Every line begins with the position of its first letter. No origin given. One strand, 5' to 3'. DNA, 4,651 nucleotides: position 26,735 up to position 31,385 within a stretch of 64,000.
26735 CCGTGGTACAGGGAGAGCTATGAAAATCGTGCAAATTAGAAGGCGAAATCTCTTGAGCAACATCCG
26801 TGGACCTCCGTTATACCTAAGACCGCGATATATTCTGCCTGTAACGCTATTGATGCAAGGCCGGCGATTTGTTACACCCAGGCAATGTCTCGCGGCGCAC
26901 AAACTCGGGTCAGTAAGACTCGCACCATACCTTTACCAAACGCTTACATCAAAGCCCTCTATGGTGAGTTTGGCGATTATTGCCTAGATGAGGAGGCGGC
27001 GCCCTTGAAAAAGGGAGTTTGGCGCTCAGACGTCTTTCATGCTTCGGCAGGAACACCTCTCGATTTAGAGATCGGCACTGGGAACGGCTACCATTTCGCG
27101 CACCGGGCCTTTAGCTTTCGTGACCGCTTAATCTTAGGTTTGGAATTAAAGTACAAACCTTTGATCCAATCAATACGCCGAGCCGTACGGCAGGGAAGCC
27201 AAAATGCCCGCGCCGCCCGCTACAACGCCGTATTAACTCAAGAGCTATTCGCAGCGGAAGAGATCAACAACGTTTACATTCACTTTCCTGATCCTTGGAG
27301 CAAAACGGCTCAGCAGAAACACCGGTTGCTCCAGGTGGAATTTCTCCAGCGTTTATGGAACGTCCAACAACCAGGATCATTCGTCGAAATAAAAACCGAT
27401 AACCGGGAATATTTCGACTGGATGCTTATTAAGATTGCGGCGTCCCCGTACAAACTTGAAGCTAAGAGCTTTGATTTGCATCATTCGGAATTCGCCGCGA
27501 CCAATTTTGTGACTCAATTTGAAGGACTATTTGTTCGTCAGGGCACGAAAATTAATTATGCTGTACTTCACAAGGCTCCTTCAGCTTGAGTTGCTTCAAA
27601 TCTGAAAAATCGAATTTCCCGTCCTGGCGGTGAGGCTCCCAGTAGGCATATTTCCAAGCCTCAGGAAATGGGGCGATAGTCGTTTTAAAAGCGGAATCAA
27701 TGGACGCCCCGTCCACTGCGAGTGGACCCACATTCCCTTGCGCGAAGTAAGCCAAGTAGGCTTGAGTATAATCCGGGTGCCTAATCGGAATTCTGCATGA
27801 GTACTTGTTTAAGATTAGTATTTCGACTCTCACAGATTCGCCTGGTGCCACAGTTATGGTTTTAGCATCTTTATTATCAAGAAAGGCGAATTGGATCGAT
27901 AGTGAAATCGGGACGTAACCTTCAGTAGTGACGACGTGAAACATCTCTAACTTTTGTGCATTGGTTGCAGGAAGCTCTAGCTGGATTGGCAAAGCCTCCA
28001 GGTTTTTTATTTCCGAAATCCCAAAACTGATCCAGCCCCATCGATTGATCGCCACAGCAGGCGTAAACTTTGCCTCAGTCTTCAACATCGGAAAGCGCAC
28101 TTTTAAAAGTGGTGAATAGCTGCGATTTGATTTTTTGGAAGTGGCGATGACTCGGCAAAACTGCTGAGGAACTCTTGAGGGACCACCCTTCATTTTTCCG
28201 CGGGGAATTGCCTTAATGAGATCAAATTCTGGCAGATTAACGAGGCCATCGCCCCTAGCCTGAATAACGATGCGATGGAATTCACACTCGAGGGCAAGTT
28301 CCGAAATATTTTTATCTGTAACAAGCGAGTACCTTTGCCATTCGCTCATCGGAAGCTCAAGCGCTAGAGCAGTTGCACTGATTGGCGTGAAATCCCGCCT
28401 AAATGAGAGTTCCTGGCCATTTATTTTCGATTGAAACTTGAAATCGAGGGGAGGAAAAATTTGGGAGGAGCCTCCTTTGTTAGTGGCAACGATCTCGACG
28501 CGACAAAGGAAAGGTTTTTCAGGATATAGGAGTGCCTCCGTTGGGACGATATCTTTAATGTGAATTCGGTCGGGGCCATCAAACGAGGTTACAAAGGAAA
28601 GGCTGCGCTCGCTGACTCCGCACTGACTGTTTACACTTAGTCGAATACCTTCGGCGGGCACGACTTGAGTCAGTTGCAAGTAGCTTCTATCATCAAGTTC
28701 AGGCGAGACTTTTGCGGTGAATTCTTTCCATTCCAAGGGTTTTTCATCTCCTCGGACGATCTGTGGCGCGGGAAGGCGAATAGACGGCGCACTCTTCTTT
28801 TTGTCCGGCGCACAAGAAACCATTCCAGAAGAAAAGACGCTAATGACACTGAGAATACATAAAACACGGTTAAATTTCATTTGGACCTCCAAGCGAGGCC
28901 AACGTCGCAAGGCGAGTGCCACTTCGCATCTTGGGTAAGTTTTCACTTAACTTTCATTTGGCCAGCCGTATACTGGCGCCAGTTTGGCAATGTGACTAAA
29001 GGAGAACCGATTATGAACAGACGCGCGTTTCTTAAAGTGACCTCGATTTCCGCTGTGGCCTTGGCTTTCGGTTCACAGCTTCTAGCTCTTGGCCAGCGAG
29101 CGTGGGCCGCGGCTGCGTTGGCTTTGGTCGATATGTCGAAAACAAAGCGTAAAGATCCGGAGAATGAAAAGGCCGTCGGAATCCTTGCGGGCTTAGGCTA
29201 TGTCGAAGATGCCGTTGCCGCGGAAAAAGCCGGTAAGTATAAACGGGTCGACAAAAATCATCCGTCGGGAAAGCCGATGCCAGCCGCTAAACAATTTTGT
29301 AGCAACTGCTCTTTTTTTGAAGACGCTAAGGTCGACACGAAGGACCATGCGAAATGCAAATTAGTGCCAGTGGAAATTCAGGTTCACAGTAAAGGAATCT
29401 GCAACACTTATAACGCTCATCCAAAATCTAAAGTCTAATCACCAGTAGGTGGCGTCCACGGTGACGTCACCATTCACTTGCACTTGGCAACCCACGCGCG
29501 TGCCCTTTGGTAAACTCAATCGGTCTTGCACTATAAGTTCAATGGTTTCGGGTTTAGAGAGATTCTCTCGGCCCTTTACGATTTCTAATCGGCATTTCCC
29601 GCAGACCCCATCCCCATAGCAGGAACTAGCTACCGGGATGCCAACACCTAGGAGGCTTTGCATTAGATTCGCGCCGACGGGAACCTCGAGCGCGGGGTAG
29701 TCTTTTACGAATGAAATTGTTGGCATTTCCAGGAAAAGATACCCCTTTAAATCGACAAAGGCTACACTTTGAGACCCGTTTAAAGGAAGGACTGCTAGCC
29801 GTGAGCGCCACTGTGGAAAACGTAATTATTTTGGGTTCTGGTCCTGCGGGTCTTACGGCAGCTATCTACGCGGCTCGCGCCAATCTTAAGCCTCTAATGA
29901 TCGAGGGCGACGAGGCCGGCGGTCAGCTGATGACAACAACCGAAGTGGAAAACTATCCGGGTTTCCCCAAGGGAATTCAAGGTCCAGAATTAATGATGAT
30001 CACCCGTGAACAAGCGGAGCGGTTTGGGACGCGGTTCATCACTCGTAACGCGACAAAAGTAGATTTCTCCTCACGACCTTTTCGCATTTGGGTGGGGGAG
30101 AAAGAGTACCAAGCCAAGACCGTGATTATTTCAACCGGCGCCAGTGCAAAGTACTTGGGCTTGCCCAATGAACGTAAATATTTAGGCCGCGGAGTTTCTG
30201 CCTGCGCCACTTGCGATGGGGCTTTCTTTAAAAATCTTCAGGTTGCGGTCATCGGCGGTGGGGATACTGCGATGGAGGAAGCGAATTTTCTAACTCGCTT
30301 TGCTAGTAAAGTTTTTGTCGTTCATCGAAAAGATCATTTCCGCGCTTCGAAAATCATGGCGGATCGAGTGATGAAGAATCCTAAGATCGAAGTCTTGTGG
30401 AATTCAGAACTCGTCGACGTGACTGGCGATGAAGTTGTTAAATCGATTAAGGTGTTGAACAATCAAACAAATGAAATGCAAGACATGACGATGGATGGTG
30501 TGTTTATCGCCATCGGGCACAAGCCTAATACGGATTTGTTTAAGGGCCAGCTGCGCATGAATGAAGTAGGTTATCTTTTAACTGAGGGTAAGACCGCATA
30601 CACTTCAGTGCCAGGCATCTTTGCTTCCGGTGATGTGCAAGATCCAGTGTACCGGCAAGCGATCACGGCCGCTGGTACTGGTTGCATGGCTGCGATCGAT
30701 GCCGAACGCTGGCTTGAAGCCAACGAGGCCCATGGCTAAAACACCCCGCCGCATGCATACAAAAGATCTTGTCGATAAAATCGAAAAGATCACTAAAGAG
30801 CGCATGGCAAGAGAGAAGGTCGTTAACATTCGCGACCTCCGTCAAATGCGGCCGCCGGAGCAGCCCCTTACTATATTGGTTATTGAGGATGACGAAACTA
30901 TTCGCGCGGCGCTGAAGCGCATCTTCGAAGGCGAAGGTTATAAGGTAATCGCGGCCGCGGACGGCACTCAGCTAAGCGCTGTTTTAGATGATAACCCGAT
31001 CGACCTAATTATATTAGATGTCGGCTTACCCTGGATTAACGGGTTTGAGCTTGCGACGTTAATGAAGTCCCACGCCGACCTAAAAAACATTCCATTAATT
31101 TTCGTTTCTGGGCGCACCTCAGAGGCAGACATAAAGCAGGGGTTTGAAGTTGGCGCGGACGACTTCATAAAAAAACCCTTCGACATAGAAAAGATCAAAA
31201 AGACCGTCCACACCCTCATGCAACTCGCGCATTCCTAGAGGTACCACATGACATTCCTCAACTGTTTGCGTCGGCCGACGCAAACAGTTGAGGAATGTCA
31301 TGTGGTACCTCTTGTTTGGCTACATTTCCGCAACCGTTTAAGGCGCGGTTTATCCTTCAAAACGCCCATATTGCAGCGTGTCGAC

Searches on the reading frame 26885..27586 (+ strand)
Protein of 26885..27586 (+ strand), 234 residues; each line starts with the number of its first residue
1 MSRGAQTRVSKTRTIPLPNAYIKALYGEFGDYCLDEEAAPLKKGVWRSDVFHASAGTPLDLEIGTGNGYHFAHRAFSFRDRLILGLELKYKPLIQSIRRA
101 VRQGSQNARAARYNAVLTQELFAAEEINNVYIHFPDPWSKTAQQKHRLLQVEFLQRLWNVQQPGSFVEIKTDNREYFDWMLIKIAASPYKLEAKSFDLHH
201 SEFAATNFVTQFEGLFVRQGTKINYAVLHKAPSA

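Call 23: search_protein_families(library=pfam, proteins=[window:26885-27586:+], max_evalue=0.00001)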
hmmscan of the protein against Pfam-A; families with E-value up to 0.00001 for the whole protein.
window:26885-27586:+ (234 aa): 1 family
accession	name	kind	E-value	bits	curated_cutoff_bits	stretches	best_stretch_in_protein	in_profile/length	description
PF02390.23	Methyltransf_4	-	1.2e-29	103.4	24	1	58-223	3-170/173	Putative methyltransferase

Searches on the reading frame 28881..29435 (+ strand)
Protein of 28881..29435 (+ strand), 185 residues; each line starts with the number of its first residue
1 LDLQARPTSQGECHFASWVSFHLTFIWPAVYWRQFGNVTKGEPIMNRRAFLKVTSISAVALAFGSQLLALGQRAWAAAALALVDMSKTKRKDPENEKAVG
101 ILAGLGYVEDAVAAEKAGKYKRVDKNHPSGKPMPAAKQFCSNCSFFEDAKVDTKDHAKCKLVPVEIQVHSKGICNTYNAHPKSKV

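Call 24: search_protein_families(library=pfam, proteins=[window:28881-29435:+], max_evalue=0.00001)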
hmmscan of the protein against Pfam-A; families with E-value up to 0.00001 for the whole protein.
window:28881-29435:+ (185 aa): 1 family
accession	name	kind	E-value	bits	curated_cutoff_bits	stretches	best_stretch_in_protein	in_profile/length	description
PF01355.22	HIPIP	-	3.4e-08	34.1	22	1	104-177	7-65/66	High potential iron-sulfur protein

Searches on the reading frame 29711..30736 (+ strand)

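Call 24: search_protein_families(library=pfam, proteins=[window:29711-30736:+], max_evalue=0.00001)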
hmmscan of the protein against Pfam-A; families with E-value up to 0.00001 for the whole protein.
window:29711-30736:+ (342 aa): 6 families
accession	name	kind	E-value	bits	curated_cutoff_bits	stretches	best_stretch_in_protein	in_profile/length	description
PF07992.20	Pyr_redox_2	-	1.2e-51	176.3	26.1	1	37-324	2-291/291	Pyridine nucleotide-disulphide oxidoreductase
PF13738.12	Pyr_redox_3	-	3.7e-22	79.4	30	1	113-307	103-305/305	Pyridine nucleotide-disulphide oxidoreductase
PF00070.33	Pyr_redox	-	6.7e-20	71.8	22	1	178-248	2-79/82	Pyridine nucleotide-disulphide oxidoreductase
PF12831.13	FAD_oxidored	-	6.7e-08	32.7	27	0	38-76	2-40/416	FAD dependent oxidoreductase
PF01266.30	DAO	-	3.1e-06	27.4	27.9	0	38-71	2-37/353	FAD dependent oxidoreductase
PF03486.20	HI0933_like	-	6.3e-06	26.2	50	0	37-72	2-37/244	HI0933-like protein Rossmann domain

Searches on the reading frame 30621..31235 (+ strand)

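Call 24: search_protein_families(library=pfam, proteins=[window:30621-31235:+], max_evalue=0.00001)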
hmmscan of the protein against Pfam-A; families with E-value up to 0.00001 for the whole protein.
window:30621-31235:+ (205 aa): 1 family
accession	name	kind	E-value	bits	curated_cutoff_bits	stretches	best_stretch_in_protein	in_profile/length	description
PF00072.30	Response_reg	-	6.1e-28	97.6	30.2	1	85-196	1-110/111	Response regulator receiver domain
